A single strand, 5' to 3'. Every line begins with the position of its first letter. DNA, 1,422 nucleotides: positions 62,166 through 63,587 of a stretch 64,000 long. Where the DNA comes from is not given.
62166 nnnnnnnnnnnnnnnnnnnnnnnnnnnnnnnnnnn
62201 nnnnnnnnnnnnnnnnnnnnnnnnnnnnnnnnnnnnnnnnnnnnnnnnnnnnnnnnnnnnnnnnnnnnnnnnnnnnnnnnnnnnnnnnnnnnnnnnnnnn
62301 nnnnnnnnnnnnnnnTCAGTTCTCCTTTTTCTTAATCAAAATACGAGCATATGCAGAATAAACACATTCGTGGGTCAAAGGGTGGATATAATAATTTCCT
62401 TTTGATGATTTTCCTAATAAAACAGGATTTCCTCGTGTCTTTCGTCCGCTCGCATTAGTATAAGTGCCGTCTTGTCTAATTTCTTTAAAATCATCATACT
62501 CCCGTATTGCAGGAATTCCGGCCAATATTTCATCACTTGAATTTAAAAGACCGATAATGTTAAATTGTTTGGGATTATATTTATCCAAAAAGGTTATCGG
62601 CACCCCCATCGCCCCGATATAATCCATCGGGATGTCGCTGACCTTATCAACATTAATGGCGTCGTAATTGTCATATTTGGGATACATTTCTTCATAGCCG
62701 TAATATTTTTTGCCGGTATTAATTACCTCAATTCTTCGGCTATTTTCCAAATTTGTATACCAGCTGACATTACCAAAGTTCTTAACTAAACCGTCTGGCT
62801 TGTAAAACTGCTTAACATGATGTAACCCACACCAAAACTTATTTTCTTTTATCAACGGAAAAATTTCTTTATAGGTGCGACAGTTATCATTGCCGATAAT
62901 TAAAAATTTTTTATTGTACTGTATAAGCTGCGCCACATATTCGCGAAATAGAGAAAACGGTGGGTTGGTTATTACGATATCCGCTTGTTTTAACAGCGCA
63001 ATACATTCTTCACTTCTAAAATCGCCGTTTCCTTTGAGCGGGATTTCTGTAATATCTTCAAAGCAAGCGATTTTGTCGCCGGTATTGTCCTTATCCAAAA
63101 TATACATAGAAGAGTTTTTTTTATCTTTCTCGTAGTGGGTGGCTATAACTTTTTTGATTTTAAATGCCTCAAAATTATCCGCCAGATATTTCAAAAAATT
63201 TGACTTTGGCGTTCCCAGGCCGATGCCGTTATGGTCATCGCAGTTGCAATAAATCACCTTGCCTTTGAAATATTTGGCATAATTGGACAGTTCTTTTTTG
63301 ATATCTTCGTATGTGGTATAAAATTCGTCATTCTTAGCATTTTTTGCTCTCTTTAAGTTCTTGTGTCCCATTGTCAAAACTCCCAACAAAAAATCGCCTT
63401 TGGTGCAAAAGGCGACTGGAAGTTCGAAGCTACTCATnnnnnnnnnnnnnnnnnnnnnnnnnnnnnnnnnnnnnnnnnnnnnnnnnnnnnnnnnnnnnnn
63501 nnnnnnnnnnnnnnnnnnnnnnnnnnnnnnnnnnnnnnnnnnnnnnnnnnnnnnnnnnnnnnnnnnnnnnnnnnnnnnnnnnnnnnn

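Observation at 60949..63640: Compact MTase + DUF262-HNH nuclease islet wedged between tRNA-Ser(CGA) and a tRNA-like fragment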

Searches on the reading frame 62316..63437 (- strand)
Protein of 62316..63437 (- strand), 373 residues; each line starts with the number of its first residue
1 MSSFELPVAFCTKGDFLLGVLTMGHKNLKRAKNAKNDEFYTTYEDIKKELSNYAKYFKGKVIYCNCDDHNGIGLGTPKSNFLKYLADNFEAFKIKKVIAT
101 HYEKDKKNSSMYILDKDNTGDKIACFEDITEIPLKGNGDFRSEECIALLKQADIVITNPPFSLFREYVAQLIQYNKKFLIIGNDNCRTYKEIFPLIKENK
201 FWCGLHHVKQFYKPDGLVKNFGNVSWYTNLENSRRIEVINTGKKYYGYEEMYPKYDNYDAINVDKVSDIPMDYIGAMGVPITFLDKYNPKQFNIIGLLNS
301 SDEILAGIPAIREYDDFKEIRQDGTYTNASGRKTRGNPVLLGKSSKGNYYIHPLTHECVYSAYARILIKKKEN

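Call 4: search_protein_families(library=pfam, proteins=[window:62316-63437:-], max_evalue=0.1)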
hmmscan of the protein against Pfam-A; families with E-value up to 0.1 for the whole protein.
window:62316-63437:- (373 aa): 1 family
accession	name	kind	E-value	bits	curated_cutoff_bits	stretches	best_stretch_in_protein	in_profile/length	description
PF13651.11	EcoRI_methylase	-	6.4e-104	348.4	26.4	1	27-371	1-345/345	Adenine-specific methyltransferase EcoRI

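Call 5: search_protein_families(library=padloc, proteins=[window:62316-63437:-], max_evalue=0.1)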
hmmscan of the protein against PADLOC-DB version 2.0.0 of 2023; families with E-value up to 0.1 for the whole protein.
window:62316-63437:- (373 aa): 1 family
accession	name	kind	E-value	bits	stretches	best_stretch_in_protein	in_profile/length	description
PDLC03297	MTase_II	-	5.8e-101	336.2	1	25-322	7-316/332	Type II methyltransferase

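Call 6: search_protein_families(library=ncbifam, proteins=[window:62316-63437:-], max_evalue=0.1)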
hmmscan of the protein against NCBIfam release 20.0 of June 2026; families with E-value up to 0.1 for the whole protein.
window:62316-63437:- (373 aa): 0 families

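Call 9: search_solved_structures(query=window:62316-63437:-, max_evalue=1)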
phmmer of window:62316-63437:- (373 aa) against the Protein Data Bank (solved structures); distinct sequences matched with E-value up to 1: 1.
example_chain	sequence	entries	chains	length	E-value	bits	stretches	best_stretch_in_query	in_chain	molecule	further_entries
7ob0_A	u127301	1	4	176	0.52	12.4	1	149-200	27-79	LOV protein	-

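Call 22: find_encoding_contigs(protein=window:62316-63437:-, flank=8000, max_places=8)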
Protein window:62316-63437:- (373 aa): no gene with exactly this product is on record in the collection.

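Call 71: find_homologous_proteins(query=window:62319-63371:-)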
Query seq(351 aa) (351 aa): 8000 proteins with E <= 0.001 among 8000 candidates; the best 120 are listed.
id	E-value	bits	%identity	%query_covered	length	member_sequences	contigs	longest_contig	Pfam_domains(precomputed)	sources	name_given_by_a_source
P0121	5.6e-239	810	100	100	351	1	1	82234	PF13651.12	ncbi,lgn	-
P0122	7.6e-181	619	76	100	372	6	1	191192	PF13651.12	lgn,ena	-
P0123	4.5e-172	590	74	100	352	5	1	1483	PF13651.12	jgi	jgi:hypothetical protein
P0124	3.6e-168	577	75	100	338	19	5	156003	PF13651.12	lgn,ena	-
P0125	9.8e-168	576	75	100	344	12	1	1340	PF13651.12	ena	-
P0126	3.3e-163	561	86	79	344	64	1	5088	PF13651.12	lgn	-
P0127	4.5e-160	551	71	100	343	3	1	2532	PF13651.12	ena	-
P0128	1.2e-157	543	83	79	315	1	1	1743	PF13651.12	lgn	-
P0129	8.1e-157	540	84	79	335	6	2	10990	PF13651.12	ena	-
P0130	4.6e-154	531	81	79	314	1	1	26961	PF13651.12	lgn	-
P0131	1.9e-150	519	77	80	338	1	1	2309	PF13651.12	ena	-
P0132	1.7e-149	516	80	79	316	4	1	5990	PF13651.12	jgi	jgi:hypothetical protein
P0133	3.4e-145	502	66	100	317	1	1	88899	PF13651.12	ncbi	-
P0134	6.2e-144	498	73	86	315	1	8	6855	PF13651.12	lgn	-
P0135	1.0e-143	497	78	78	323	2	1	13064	PF13651.12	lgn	-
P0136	1.1e-143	497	72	87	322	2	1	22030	PF13651.12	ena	-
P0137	4.5e-143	495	78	77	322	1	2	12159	PF13651.12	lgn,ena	-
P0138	2.0e-142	493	75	81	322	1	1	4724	PF13651.12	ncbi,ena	-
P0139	5.6e-142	491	75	80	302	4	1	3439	PF13651.12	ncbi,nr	ncbi:MAG: hypothetical protein IJY77_02000 [Alphaproteobacteria bacterium]|nr:hypothetical protein [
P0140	6.3e-142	491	66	99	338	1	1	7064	PF13651.12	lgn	-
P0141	1.1e-141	490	64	100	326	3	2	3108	PF13651.12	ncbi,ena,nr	ncbi:MAG: modification methylase [Alphaproteobacteria bacterium]|nr:modification methylase [Alphapro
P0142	3.4e-141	489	76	79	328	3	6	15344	PF13651.12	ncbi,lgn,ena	-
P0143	4.3e-141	488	76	79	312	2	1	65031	PF13651.12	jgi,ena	-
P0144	7.1e-141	487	79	78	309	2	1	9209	PF13651.12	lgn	-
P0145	2.2e-139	483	77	77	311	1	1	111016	PF13651.12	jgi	jgi:hypothetical protein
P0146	2.3e-139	482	75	79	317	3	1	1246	PF13651.12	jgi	-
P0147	2.8e-139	482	64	100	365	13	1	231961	PF13651.12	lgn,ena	-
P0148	3.2e-139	482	65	100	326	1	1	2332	PF13651.12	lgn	-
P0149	1.7e-138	480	71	82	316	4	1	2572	PF13651.12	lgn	-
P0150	2.0e-138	479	76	77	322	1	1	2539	PF13651.12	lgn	-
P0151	2.1e-138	479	76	79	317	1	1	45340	PF13651.12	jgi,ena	-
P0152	5.0e-138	478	62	99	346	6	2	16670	PF13651.12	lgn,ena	-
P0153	7.4e-138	478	64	100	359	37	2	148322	PF13651.12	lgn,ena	-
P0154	4.5e-137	475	68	87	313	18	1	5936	PF13651.12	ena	-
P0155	2.7e-136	472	78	79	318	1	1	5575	PF13651.12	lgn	-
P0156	2.4e-135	469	73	78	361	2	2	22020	PF13651.12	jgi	-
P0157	4.7e-135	468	77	77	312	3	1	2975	PF13651.12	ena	-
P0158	4.8e-135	468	51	79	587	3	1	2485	PF13651.12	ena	-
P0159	9.3e-135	467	64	100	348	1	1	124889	PF13651.12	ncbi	-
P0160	1.6e-134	467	74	79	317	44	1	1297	PF13651.12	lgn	-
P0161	1.7e-134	467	74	79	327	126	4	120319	PF13651.12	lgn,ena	-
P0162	2.0e-134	466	65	100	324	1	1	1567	PF13651.12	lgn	-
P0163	4.0e-134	465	68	88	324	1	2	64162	PF13651.12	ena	-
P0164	4.3e-134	465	63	100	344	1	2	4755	PF13651.12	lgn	-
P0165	7.8e-134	464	75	79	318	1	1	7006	PF13651.12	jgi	jgi:hypothetical protein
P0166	8.8e-134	464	67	87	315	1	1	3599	PF13651.12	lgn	-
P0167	1.1e-133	464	75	79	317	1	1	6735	PF13651.12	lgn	-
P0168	2.3e-133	463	76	78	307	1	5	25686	PF13651.12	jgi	jgi:flagellar assembly factor FliW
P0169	3.3e-133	462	61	99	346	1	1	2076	PF13651.12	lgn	-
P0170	9.1e-133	461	71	80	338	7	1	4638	PF13651.12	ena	-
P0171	1.2e-132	460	74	79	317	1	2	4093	PF13651.12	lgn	-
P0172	2.8e-132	459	61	99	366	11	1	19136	PF13651.12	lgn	-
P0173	3.5e-132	459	74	79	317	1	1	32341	PF13651.12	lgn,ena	-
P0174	5.8e-132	458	71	80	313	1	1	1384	PF13651.12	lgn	-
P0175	9.7e-132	457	71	79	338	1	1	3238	PF13651.12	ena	-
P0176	9.9e-132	457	71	79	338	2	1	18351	PF13651.12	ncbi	-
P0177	1.0e-131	457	74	78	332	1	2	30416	PF13651.12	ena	-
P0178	2.1e-131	456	74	79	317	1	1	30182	PF13651.12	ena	-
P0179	9.1e-131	454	74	79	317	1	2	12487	PF13651.12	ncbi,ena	-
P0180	1.2e-130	454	74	79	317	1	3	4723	PF13651.12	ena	-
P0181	1.8e-130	453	76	72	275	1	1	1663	PF13651.12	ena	-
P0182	5.7e-130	452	73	79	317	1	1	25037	PF13651.12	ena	-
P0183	4.4e-129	449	-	-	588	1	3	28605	PF13651.12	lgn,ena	-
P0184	1.6e-128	447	69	81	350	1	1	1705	PF13651.12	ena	-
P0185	1.9e-128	447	74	77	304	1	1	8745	PF13651.12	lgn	-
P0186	4.5e-128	445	71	79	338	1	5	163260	PF13651.12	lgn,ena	-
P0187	5.8e-128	445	71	78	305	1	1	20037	PF13651.12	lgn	-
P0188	6.1e-128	445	71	78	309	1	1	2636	PF13651.12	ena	-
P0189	6.2e-128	445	72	78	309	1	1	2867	PF13651.12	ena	-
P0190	7.0e-127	441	72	77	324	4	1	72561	PF13651.12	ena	-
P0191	8.6e-127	441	59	100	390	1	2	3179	PF13651.12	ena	-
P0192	1.7e-126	440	69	78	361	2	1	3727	PF13651.12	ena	-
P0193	3.2e-126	439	75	74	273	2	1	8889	PF13651.12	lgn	-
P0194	5.5e-126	438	66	83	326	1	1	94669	PF13651.12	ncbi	-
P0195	1.0e-125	438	71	79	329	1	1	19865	PF13651.12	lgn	-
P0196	7.0e-125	435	57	100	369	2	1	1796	PF13651.12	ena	-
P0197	1.2e-124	434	60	100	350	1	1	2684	PF13651.12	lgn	-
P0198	4.6e-124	432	69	78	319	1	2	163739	PF13651.12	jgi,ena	-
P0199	5.5e-124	432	70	78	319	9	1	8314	PF13651.12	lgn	-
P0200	5.6e-124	432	61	98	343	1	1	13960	PF13651.12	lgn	-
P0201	1.3e-123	431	59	99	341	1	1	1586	PF13651.12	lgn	-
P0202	2.0e-123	430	61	91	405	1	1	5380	PF13651.12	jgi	jgi:hypothetical protein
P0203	1.7e-122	427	56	99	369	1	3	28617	PF13651.12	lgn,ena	-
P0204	2.1e-122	427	59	100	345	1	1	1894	PF13651.12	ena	-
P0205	2.6e-122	426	59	100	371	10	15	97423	PF13651.12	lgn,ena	-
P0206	4.9e-122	426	67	79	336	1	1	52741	PF13651.12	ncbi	-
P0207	6.0e-122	425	71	77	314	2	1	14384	PF13651.12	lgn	-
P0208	7.2e-122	425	70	77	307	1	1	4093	PF13651.12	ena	-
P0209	9.1e-122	425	66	81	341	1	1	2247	PF13651.12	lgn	-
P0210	5.8e-121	422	64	86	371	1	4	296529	PF13651.12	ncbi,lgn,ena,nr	ncbi:MAG: modification methylase [Alphaproteobacteria bacterium]|nr:modification methylase [Alphapro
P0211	3.0e-120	420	59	99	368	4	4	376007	PF13651.12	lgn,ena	-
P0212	4.7e-120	419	58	100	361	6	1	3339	PF13651.12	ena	-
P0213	5.9e-120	419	57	99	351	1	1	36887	PF13651.12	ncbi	-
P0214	2.7e-119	417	65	79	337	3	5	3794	PF13651.12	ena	-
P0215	3.3e-119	416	57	100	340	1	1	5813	PF13651.12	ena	-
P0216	4.0e-119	416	65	80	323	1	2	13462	PF13651.12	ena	-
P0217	5.9e-119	415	65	80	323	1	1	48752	PF13651.12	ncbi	-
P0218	6.5e-119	415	65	80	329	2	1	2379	PF13651.12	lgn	-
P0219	9.5e-119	415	65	80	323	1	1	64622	PF13651.12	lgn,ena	-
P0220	1.1e-118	414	57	99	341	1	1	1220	PF13651.12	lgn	-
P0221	1.9e-118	414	68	79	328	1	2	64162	PF13651.12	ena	-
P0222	2.6e-118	413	57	98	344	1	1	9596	PF13651.12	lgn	-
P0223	2.7e-118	413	68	77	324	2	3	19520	PF13651.12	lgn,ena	-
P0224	5.2e-118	412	65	79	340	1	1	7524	PF13651.12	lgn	-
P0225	5.8e-118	412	68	77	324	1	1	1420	PF13651.12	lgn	-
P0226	1.2e-117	411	57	100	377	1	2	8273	PF13651.12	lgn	-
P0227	1.7e-117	411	68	77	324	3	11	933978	PF13651.12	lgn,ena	-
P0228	3.7e-117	409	48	85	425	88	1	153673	PF13651.12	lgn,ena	-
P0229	4.2e-117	409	58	97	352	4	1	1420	PF13651.12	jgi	-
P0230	5.0e-117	409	58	99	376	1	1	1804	PF13651.12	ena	-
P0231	6.2e-117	409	56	100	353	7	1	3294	PF13651.12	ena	-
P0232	9.7e-117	408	65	77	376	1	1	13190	PF13651.12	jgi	jgi:hypothetical protein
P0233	1.2e-116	408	67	79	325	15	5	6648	PF13651.12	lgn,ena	-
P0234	1.5e-116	407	56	99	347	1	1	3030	PF13651.12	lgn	-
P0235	1.6e-116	407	65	79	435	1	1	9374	PF13651.12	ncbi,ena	-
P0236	2.6e-116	407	57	99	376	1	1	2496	PF13651.12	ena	-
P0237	1.7e-115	404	67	77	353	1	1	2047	PF13651.12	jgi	-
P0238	3.4e-115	403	57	99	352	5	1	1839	PF13651.12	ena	-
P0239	2.1e-114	400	57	99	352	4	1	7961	PF13651.12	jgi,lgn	jgi:hypothetical protein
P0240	4.6e-114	399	68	77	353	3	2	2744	PF13651.12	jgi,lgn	-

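Call 72: find_encoding_contigs(protein=P0121, flank=3000, max_places=3)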
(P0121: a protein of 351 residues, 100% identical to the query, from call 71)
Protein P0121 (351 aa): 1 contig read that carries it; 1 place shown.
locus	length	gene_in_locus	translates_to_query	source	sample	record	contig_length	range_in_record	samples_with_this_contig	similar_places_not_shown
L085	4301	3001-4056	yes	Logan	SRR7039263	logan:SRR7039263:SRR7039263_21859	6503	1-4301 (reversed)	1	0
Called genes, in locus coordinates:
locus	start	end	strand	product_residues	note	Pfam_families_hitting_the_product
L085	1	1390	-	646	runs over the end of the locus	PF02463:SMC_N (faint), PF00005:ABC_tran, PF12704:MacB_PCD, PF02687:FtsX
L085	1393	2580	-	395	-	PF25917:BSH_RND, PF25919:BSH_CusB (weak), PF25973:BSH_CzcB, PF25984:BSH_YknX (weak), PF25885:HH_EMRA, PF25876:HH_MFP_RND, PF25967:RND-MFP_C, PF25989:YknX_C (weak), +2 more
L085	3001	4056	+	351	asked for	PF13651:EcoRI_methylase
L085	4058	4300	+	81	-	?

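Call 80: predict_structure(alignment_id=A5)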
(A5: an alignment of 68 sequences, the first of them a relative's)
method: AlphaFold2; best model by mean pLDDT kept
length: 351 residues; sequences in the alignment: 68
mean_pLDDT: 87.8   pTM: 0.86
mean pLDDT of the five models: 87.8, 86.1, 85.3, 79.2, 74.5
residues with pLDDT >= 90: 229; 70-90: 89; 50-70: 13; < 50: 20
segments of 3 or more residues with pLDDT < 50: 1-13, 49-55
pLDDT, mean of each block of 10 residues (from residue 1): 43 68 95 98 67 65 93 94 88 85 84 93 98 93 96 97 92 96 92 82 95 84 92 95 92 94 93 88 89 91 85 85 91 93 91 62
secondary structure, 60 per line:
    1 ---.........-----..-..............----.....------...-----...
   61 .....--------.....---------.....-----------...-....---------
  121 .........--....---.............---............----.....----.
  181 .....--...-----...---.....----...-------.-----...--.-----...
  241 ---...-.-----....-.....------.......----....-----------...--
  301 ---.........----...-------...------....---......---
elements in order: H4-12 H21-34 E39-43 H58-65 E74-78 E88-92 E108-111 H121-129 E132-135 H139-151 E155-161 H162-166 H171-175 E180-185 E188-190 E196-198 E202-206 E238-240 E254-257 H259-263 E270-276 H281-284 E296-298 E304-308 H309-312 E317-319 E327-329 E336-339 E343-348
